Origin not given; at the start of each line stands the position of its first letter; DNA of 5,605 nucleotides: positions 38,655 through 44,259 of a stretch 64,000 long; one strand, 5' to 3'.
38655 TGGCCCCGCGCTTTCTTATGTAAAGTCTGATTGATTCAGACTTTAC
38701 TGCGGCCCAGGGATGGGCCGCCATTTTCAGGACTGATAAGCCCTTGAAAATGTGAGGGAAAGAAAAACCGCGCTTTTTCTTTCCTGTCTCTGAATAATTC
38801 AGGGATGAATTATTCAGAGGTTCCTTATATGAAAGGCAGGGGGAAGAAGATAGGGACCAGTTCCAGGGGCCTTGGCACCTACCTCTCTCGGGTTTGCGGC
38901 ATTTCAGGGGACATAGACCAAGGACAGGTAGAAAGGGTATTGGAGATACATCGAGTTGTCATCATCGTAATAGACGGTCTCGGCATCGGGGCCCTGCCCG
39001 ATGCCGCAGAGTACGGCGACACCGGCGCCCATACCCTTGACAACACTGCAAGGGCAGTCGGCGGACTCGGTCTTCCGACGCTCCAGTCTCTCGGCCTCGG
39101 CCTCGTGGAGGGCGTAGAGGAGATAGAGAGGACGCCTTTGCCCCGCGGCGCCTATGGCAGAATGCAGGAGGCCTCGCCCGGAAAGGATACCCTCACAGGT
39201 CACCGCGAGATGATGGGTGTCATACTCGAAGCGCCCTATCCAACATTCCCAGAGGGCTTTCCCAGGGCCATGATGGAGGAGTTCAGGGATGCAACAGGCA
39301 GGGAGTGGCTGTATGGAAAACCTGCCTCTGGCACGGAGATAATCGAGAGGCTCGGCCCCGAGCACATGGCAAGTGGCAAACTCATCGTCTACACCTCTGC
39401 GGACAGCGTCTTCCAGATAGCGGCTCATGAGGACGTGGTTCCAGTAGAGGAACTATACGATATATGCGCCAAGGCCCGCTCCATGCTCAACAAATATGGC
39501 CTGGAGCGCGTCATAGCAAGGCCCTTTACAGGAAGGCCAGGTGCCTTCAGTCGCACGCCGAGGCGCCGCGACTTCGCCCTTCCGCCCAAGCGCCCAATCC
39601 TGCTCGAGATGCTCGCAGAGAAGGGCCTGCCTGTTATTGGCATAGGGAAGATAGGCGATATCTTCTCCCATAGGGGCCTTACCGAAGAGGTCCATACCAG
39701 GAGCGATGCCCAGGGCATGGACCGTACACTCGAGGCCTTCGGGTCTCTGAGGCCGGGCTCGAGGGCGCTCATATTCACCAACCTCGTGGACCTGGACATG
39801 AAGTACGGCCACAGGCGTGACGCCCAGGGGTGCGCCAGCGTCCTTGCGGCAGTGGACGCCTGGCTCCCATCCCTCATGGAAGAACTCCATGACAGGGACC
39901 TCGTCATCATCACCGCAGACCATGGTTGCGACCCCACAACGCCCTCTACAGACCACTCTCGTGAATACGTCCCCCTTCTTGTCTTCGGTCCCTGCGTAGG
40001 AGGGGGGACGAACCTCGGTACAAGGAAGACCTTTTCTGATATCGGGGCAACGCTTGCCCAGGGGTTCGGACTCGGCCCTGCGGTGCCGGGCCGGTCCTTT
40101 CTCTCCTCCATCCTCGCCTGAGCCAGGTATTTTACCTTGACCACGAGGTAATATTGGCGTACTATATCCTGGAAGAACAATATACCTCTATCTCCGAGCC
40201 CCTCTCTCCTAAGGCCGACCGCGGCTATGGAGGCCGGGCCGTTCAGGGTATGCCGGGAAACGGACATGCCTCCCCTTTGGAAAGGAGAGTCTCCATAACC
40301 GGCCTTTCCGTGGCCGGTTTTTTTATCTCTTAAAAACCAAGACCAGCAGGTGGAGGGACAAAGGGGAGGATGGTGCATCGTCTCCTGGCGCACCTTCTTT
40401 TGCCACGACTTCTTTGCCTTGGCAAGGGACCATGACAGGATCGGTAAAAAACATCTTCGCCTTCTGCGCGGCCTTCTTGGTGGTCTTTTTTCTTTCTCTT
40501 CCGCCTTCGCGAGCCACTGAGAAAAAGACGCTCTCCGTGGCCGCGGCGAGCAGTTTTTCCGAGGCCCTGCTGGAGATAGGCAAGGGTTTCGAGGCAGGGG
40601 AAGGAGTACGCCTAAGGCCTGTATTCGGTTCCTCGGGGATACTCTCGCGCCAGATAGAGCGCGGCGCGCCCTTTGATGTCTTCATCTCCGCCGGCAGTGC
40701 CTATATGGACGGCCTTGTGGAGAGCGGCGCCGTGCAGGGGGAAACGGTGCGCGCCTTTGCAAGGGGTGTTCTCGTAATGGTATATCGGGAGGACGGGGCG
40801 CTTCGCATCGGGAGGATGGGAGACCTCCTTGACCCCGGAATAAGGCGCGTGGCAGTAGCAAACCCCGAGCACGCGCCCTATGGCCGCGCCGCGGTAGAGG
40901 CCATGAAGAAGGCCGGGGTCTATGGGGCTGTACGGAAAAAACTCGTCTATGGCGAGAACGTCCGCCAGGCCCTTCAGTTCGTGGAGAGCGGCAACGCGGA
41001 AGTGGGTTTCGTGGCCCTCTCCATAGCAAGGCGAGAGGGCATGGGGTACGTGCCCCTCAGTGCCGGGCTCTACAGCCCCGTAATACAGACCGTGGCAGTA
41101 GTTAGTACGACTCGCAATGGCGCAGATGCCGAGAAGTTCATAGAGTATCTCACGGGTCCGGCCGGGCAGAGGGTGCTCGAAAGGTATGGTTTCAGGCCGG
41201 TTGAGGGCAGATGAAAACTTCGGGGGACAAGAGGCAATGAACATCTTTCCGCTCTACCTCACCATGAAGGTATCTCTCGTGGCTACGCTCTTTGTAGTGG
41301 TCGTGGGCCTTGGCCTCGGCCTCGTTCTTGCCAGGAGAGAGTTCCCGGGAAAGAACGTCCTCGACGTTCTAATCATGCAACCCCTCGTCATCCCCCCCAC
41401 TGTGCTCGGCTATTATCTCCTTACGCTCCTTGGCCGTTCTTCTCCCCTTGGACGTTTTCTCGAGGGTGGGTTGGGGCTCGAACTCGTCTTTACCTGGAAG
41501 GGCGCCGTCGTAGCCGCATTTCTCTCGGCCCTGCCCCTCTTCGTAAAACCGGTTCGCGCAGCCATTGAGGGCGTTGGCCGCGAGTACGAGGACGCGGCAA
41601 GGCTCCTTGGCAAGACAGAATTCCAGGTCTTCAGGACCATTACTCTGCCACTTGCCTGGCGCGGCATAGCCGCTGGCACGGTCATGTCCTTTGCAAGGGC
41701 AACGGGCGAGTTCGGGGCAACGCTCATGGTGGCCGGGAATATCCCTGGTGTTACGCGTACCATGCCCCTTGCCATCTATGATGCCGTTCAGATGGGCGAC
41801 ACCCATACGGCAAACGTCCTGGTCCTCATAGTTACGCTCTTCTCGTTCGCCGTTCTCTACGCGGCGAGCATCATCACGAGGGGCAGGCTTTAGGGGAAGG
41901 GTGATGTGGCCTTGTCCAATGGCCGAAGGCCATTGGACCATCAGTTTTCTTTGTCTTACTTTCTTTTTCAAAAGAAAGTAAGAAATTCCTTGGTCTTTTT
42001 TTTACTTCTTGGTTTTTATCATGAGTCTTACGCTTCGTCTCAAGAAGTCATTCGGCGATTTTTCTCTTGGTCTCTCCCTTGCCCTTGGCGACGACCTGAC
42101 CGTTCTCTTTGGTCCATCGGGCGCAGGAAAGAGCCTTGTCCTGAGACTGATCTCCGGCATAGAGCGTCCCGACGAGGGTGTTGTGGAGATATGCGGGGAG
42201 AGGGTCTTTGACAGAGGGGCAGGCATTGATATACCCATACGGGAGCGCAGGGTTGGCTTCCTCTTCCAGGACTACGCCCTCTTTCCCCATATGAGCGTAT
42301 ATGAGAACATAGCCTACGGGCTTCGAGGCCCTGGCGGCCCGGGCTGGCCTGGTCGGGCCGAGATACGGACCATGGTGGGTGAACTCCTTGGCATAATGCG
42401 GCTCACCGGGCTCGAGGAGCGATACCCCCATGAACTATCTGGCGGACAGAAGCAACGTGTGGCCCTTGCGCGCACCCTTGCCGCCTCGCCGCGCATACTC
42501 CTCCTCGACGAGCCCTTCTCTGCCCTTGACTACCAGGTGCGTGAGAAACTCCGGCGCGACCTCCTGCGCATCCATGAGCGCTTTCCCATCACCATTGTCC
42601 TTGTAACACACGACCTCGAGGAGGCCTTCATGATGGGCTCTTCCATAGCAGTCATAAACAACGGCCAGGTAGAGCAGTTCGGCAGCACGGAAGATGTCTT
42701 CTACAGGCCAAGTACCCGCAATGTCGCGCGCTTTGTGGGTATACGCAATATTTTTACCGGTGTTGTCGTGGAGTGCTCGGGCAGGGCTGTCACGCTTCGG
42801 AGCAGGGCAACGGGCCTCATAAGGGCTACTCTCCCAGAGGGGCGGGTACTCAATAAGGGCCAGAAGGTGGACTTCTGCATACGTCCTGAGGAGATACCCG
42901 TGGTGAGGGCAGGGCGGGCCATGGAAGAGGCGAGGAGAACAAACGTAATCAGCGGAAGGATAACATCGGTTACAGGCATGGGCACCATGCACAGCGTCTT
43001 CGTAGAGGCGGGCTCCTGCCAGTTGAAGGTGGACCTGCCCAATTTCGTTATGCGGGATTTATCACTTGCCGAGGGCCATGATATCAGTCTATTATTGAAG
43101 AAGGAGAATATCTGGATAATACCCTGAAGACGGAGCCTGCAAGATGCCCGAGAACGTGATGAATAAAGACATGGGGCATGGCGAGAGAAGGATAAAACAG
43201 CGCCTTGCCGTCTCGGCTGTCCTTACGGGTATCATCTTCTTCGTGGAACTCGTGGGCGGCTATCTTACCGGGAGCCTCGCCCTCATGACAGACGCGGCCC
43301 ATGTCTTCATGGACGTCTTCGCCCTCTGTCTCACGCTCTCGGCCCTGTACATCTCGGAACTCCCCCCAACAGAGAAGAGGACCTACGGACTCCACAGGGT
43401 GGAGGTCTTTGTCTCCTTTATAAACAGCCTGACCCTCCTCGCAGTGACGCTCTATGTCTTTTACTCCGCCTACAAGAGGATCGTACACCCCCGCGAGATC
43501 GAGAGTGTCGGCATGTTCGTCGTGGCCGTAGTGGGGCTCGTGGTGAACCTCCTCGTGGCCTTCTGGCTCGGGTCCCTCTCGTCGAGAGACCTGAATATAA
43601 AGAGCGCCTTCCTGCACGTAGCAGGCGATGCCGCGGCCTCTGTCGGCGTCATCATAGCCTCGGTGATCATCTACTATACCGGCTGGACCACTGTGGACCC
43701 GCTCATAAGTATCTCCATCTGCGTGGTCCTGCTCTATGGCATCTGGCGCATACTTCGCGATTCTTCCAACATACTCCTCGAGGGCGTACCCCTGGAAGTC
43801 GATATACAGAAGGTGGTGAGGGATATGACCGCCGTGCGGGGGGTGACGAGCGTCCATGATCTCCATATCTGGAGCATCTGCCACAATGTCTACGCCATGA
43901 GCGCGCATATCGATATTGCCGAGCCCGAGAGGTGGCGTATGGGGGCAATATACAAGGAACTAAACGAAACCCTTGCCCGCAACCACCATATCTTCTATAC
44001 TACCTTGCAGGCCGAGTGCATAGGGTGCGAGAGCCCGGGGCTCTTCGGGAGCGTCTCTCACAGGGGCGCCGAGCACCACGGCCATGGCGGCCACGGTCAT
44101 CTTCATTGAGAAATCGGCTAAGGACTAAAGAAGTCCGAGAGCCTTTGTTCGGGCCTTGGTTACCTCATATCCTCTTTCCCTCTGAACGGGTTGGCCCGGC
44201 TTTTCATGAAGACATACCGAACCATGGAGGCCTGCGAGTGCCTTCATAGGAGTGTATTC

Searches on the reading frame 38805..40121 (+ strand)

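Call 46: search_protein_families(library=pfam, proteins=[window:38805-40121:+], max_evalue=0.00001)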
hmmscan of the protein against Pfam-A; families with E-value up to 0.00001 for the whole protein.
window:38805-40121:+ (438 aa): 1 family
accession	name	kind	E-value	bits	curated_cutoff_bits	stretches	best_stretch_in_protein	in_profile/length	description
PF01676.23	Metalloenzyme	-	7.1e-35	121.2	24.3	1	286-423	115-250/252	Metalloenzyme superfamily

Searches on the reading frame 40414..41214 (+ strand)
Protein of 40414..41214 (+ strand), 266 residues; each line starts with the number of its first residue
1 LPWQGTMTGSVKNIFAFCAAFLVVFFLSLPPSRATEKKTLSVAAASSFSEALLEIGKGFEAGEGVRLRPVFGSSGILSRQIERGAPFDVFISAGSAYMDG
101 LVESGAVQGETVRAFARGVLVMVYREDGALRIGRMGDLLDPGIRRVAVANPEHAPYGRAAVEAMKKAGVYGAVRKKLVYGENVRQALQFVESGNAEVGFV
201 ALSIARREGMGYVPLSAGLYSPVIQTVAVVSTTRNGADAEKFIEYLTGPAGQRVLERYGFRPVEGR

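Call 46: search_protein_families(library=pfam, proteins=[window:40414-41214:+], max_evalue=0.00001)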
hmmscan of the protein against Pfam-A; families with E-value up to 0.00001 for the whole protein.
window:40414-41214:+ (266 aa): 2 families
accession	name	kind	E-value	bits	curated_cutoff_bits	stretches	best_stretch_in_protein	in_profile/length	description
PF13531.11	SBP_bac_11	-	1.2e-65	221.9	25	1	40-261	1-227/227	Bacterial extracellular solute-binding protein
PF01547.30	SBP_bac_1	-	1.2e-15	58.7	26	1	163-252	194-306/307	Bacterial extracellular solute-binding protein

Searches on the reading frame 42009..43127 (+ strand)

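Call 46: search_protein_families(library=pfam, proteins=[window:42009-43127:+], max_evalue=0.00001)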
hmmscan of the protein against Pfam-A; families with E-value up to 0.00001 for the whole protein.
window:42009-43127:+ (372 aa): 2 families
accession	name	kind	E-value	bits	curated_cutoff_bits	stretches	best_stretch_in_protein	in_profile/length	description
PF00005.33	ABC_tran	-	3.4e-29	102.6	25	1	30-170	13-136/137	ABC transporter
PF13304.12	AAA_21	-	1.9e-10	41.7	27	1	136-204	231-301/304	AAA domain, putative AbiEii toxin, Type IV TA system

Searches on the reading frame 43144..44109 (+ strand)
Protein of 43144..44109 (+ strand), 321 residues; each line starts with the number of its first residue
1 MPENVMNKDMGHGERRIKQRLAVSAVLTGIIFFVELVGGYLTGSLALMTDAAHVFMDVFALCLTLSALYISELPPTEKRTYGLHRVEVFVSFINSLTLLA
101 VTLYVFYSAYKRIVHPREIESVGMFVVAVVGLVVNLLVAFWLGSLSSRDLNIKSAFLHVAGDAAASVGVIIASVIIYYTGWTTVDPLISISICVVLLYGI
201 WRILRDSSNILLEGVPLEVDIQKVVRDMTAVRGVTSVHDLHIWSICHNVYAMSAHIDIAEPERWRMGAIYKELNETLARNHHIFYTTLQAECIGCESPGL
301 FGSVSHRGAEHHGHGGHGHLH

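Call 46: search_protein_families(library=pfam, proteins=[window:43144-44109:+], max_evalue=0.00001)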
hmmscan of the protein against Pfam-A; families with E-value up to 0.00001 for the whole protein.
window:43144-44109:+ (321 aa): 2 families
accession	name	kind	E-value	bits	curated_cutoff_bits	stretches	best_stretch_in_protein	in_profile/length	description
PF01545.26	Cation_efflux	-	3.2e-44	151.5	26.6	1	22-212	2-198/198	Cation efflux family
PF16916.11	ZT_dimer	-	1.1e-07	32.3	26.7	1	218-291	3-76/78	Dimerisation domain of Zinc Transporter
